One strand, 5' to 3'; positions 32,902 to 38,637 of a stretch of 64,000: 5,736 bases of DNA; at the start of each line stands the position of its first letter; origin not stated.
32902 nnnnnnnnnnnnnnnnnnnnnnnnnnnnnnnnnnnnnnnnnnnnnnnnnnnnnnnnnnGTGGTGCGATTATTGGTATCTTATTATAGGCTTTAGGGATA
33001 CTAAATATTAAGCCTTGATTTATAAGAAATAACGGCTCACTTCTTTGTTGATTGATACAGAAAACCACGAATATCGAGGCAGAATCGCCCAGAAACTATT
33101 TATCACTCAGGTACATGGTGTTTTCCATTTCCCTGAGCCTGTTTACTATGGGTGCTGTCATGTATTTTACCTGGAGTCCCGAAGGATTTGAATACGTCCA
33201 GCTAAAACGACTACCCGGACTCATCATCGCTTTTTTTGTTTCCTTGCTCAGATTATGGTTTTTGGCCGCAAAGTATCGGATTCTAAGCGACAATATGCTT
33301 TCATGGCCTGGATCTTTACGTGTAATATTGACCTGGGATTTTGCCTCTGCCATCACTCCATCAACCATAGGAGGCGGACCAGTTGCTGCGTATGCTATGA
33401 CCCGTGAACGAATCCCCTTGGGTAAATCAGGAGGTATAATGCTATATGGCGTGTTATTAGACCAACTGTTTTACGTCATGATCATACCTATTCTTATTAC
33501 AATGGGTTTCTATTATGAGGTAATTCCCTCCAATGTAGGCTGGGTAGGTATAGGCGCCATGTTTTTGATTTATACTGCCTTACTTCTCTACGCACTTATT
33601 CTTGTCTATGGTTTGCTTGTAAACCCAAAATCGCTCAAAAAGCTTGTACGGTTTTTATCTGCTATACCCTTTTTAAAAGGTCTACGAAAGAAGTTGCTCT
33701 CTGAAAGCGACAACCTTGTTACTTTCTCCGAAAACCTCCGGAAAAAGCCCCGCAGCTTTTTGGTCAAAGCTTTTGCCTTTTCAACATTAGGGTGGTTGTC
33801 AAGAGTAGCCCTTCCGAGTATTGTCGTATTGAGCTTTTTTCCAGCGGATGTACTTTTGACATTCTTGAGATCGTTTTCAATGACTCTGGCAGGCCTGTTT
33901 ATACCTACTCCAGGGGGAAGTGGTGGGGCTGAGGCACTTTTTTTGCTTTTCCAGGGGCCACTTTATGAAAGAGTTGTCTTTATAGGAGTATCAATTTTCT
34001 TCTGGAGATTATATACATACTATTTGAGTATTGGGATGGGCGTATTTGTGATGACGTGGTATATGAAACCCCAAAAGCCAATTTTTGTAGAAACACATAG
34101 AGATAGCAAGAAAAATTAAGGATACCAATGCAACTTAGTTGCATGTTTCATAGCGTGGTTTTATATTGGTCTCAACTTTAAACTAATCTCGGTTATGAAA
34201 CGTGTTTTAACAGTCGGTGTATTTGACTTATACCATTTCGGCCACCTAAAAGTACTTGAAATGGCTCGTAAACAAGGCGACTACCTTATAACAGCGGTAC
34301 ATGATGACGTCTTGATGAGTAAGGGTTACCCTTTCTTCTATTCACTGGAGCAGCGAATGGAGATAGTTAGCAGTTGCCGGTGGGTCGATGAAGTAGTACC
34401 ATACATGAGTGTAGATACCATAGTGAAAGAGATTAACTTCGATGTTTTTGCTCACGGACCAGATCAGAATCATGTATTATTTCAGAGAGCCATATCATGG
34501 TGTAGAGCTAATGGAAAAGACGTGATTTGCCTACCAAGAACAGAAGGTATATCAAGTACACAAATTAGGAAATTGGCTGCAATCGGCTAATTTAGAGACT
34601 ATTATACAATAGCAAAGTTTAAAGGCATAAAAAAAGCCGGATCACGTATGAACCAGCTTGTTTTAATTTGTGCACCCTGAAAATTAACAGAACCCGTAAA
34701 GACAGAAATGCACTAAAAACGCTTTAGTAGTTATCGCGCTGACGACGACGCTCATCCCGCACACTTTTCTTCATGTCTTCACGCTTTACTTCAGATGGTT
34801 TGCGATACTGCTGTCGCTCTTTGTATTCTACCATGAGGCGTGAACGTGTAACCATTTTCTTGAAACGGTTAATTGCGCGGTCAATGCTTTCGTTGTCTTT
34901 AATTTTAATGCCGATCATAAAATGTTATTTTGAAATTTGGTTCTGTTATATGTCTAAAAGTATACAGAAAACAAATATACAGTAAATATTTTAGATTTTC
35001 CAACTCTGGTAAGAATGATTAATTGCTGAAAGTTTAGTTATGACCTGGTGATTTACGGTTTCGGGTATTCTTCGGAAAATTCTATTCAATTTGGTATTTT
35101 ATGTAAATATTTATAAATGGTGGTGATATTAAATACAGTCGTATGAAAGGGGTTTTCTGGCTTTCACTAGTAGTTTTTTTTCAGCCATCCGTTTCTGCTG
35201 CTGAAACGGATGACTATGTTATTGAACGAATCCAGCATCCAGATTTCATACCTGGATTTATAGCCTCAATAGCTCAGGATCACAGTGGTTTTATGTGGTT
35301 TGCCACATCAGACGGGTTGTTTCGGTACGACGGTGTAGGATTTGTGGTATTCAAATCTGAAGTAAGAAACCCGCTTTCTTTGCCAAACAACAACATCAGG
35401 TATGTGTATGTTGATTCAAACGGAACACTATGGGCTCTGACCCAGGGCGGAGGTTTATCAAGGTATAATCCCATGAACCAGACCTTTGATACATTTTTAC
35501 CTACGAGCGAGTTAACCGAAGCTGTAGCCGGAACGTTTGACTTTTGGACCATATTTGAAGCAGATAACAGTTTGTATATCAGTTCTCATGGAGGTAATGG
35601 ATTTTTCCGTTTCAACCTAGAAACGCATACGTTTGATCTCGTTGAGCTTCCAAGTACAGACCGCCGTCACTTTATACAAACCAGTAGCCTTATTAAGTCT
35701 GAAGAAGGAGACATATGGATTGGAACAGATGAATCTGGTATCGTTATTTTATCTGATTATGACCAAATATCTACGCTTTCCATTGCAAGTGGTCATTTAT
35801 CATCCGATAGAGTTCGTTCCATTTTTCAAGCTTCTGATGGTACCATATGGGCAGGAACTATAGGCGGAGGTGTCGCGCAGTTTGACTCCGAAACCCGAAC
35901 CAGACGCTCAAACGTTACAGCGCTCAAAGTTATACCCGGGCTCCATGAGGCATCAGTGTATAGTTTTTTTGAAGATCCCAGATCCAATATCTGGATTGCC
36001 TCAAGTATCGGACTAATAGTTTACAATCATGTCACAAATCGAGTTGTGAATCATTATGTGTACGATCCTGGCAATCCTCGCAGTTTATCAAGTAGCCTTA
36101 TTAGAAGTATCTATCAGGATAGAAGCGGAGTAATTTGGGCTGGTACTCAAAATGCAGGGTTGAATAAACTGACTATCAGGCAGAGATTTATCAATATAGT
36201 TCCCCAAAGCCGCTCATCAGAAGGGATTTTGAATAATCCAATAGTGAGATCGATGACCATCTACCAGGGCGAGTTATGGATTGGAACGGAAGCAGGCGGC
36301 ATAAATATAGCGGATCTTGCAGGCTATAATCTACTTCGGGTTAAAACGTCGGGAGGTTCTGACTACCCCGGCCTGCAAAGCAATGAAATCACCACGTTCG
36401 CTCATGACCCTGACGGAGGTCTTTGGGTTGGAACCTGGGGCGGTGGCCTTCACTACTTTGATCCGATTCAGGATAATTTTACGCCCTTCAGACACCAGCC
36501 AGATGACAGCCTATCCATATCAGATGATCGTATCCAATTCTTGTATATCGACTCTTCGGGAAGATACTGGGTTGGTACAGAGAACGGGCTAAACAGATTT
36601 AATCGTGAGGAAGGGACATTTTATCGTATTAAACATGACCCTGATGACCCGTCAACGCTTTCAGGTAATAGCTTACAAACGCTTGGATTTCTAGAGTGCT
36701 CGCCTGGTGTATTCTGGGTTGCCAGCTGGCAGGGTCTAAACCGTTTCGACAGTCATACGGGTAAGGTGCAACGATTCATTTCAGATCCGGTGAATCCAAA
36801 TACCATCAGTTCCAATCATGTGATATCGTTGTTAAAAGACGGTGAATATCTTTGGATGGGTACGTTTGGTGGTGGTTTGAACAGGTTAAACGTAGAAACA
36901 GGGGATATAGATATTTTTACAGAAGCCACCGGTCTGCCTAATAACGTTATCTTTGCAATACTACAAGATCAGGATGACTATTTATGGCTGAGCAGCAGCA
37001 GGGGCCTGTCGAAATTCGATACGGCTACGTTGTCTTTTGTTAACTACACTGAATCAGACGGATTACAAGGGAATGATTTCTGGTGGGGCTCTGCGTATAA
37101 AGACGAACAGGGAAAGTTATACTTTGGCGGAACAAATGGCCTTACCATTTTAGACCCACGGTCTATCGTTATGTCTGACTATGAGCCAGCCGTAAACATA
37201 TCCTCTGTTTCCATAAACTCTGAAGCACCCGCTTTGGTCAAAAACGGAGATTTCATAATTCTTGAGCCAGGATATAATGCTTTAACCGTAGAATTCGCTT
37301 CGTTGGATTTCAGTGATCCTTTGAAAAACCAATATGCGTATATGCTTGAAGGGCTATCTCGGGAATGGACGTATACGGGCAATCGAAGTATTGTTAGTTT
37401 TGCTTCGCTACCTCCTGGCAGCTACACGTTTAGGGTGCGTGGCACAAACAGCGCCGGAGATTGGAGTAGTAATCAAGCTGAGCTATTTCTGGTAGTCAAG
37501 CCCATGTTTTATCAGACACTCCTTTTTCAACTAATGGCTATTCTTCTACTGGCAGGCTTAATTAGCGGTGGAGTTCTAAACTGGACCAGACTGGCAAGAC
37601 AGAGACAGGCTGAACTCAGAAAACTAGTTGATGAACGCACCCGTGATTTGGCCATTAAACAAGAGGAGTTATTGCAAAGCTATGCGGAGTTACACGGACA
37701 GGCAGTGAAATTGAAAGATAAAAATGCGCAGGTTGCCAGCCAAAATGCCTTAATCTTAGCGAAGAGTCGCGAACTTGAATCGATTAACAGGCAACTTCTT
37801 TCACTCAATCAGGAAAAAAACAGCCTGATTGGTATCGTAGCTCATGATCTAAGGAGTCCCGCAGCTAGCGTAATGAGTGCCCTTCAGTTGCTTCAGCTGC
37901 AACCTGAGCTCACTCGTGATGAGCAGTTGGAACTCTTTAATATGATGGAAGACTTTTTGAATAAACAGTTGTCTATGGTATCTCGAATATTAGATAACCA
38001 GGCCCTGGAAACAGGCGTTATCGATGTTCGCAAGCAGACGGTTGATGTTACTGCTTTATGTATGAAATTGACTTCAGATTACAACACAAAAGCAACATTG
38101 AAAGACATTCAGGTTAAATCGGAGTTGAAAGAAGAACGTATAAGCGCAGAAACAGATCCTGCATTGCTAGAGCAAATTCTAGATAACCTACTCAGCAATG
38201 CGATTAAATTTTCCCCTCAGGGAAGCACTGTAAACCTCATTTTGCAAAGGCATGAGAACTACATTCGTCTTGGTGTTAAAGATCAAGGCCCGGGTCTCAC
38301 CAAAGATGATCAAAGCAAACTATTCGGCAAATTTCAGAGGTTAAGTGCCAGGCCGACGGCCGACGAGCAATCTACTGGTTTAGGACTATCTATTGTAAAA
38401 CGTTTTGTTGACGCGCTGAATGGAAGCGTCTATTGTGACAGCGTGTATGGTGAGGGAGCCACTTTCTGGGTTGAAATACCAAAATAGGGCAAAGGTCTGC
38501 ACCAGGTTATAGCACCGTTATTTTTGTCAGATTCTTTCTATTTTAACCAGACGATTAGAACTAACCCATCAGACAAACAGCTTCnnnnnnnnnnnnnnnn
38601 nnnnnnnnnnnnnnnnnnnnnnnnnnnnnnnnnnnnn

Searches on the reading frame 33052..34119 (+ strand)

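Call 79: search_protein_families(library=pfam, proteins=[window:33052-34119:+], max_evalue=0.00001)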
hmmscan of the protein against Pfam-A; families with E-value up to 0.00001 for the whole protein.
window:33052-34119:+ (355 aa): 1 family
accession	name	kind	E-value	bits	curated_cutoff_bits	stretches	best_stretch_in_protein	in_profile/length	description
PF03706.18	LPG_synthase_TM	-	3.2e-23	83.1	33.4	1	57-327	36-299/302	Lysylphosphatidylglycerol synthase TM region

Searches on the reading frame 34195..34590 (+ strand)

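Call 79: search_protein_families(library=pfam, proteins=[window:34195-34590:+], max_evalue=0.00001)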
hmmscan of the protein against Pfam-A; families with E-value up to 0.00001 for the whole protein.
window:34195-34590:+ (131 aa): 1 family
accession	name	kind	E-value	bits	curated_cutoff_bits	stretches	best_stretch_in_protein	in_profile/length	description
PF01467.32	CTP_transf_like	-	1.5e-21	77.5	21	1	5-126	1-132/133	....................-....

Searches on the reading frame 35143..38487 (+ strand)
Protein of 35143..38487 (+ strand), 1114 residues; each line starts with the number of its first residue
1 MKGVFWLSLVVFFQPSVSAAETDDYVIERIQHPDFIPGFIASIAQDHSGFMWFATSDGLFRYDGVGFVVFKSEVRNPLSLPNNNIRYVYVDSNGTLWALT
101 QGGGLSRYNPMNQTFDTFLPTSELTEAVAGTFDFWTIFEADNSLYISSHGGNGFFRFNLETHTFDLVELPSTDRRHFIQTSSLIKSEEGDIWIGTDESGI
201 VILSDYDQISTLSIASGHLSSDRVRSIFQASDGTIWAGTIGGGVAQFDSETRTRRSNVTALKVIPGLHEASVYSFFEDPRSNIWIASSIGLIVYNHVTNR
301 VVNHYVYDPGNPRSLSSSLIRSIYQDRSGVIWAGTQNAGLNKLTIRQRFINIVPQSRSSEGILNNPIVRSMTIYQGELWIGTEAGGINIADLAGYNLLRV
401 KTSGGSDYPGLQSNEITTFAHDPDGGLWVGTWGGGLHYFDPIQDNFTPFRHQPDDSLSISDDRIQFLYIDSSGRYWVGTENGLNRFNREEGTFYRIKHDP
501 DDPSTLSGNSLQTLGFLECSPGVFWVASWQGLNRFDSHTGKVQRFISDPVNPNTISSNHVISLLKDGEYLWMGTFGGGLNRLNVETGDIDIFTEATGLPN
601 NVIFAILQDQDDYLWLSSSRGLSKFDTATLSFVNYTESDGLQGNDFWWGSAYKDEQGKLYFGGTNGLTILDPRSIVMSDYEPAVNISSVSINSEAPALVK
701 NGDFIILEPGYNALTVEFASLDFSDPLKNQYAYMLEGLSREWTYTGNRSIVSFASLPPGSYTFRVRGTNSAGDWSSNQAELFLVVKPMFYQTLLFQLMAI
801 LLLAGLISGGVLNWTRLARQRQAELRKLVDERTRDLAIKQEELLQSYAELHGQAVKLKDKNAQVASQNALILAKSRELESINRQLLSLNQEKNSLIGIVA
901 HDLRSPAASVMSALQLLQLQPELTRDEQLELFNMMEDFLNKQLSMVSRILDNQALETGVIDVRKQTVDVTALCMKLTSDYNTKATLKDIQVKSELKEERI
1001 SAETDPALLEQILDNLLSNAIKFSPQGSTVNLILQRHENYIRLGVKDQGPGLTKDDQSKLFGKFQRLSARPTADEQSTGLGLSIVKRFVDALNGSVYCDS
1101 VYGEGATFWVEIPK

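Call 79: search_protein_families(library=pfam, proteins=[window:35143-38487:+], max_evalue=0.00001)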
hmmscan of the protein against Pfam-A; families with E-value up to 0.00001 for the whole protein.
window:35143-38487:+ (1114 aa): 6 families
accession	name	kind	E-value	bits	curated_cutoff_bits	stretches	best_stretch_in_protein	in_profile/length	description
PF07494.17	Reg_prop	-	4.6e-47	152.4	20.4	0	410-433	1-24/24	Two component regulator propeller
PF02518.31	HATPase_c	-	7.8e-26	91.1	26.4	1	1005-1113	2-108/111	Histidine kinase-, DNA gyrase B-, and HSP90-like ATPase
PF07495.19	Y_Y_Y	-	3.1e-18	65.9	26.6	1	722-785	1-64/65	Y_Y_Y domain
PF08450.18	SGL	-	1.3e-08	35.2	26.3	0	390-551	17-167/246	SMP-30/Gluconolactonase/LRE-like region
PF23748.1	Beta-prop_LRRK2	-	1.2e-07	31.5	26.9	0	175-246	271-339/359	LRRK2 beta propeller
PF16819.11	DUF5074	-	6.3e-07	29.2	27.2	0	136-242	105-202/353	Domain of unknown function (DUF5074)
